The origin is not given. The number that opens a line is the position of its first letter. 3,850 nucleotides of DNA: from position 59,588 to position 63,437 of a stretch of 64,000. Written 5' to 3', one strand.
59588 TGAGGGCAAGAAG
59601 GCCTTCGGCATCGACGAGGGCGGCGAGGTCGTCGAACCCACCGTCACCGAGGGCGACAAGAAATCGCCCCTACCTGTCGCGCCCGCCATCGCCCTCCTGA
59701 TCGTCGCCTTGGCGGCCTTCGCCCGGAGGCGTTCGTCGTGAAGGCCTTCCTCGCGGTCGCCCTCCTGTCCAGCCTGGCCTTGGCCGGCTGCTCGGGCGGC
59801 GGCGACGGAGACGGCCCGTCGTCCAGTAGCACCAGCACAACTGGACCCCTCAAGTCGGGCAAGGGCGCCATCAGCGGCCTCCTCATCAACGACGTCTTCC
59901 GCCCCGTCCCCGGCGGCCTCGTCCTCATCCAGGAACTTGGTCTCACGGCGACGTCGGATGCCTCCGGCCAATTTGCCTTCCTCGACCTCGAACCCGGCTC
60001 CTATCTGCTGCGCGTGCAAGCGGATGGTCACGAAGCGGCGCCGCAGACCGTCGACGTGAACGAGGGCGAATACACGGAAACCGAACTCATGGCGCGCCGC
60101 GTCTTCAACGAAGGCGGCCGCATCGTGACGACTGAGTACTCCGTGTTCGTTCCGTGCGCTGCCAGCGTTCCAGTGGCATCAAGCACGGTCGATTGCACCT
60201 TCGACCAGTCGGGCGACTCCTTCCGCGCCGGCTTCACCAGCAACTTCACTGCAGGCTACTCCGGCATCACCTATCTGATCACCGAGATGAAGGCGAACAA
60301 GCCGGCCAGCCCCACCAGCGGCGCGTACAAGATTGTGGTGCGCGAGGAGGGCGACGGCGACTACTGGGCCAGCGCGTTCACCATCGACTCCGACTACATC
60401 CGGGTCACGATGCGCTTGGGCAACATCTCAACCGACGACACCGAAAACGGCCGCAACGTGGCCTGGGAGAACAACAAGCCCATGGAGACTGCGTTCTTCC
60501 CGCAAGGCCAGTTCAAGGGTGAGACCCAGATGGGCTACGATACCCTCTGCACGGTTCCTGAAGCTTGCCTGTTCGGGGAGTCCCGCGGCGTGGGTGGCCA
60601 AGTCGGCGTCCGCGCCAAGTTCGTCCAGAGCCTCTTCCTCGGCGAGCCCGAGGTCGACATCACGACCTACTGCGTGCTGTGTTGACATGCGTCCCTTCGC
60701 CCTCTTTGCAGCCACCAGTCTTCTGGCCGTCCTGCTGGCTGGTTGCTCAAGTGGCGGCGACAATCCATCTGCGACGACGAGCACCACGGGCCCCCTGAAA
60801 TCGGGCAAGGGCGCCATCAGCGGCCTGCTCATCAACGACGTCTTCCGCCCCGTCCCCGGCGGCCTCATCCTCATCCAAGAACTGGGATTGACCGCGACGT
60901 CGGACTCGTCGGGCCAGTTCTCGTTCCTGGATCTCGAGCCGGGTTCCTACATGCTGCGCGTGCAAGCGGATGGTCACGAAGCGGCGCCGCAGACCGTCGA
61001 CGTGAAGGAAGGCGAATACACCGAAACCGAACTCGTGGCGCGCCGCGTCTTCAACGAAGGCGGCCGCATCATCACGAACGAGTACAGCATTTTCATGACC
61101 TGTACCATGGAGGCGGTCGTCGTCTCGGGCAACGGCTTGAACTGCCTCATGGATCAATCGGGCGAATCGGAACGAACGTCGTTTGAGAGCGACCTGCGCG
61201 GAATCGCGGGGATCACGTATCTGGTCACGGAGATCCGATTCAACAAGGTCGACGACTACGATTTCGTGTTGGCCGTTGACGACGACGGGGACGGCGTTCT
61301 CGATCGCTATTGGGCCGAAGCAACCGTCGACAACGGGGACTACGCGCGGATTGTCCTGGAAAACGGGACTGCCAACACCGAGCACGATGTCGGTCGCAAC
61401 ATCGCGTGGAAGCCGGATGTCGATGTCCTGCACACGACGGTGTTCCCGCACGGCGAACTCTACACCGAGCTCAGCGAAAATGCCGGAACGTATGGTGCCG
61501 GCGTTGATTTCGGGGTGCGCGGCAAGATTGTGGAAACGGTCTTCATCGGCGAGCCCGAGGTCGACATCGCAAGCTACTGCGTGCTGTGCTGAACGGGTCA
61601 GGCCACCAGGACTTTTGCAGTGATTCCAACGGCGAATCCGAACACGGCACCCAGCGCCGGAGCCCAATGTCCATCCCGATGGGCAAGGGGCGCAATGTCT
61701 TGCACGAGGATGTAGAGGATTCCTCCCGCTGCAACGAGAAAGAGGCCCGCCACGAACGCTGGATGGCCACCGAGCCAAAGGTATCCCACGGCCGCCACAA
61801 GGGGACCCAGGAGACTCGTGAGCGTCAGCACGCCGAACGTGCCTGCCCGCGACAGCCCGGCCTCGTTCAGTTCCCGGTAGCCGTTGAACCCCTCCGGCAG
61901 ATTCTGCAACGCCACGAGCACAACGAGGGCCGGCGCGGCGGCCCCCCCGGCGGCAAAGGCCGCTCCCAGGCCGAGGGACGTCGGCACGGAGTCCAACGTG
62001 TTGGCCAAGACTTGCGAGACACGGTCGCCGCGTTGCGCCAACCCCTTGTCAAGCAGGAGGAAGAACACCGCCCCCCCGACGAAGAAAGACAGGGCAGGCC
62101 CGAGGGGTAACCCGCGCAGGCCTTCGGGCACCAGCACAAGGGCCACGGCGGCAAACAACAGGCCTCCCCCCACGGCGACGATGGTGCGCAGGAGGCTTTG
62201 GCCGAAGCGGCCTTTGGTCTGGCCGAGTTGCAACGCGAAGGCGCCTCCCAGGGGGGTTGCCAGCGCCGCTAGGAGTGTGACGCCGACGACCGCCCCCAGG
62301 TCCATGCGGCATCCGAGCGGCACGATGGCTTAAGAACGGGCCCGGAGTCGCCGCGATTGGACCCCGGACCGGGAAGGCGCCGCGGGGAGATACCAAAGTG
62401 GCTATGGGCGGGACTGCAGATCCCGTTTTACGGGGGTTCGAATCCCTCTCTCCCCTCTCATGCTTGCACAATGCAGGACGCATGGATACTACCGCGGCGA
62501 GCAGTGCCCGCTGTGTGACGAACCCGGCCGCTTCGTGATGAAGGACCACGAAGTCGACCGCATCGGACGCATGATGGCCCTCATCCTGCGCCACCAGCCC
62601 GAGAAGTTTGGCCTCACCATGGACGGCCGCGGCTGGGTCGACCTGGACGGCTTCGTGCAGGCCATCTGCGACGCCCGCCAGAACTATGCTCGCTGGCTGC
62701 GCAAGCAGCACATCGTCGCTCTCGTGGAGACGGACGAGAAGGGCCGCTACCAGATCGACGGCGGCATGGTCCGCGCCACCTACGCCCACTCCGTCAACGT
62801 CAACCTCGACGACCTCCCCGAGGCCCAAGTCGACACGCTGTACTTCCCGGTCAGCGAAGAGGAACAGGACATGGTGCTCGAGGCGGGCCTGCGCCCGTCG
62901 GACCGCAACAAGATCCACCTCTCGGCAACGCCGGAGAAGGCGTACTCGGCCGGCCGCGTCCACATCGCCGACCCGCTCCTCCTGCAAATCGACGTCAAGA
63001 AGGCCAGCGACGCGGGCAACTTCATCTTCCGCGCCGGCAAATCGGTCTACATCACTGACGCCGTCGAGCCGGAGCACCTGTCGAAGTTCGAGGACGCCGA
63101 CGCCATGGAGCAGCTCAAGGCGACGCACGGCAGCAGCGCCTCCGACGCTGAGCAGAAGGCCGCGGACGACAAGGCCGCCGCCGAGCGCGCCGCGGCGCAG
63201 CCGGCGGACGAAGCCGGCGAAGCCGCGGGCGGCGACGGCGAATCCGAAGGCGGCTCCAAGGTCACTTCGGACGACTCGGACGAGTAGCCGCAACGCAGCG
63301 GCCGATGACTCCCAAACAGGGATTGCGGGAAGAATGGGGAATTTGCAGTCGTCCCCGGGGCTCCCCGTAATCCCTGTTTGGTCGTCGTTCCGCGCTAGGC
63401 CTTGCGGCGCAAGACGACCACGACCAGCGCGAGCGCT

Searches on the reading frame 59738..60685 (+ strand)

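Call 61: search_protein_families(library=pfam, proteins=[window:59738-60685:+], max_evalue=0.001)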
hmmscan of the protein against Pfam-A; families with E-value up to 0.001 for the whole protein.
window:59738-60685:+ (315 aa): 4 families
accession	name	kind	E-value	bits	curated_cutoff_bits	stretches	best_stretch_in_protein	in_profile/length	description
PF13620.12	CarboxypepD_reg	-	3.7e-11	43.7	32.3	1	45-114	2-76/82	Carboxypeptidase regulatory-like domain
PF13715.12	CarbopepD_reg_2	-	4.7e-07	30.2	32.2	1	55-117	12-74/88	CarboxypepD_reg-like domain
PF09430.16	EMC7_beta-sandw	-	0.00013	22.6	26.6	1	71-116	23-66/122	ER membrane protein complex subunit 7, beta-sandwich domain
PF08308.17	PEGA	-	0.00058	20.2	20.8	0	83-116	31-64/71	PEGA domain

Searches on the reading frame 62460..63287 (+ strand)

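Call 61: search_protein_families(library=pfam, proteins=[window:62460-63287:+], max_evalue=0.001)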
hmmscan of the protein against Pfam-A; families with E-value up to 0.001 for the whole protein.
window:62460-63287:+ (275 aa): 1 family
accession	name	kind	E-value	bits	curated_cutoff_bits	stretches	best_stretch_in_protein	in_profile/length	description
PF01885.22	PTS_2-RNA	-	1.5e-25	90.7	26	1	33-200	4-176/177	RNA 2'-phosphotransferase, Tpt1 / KptA family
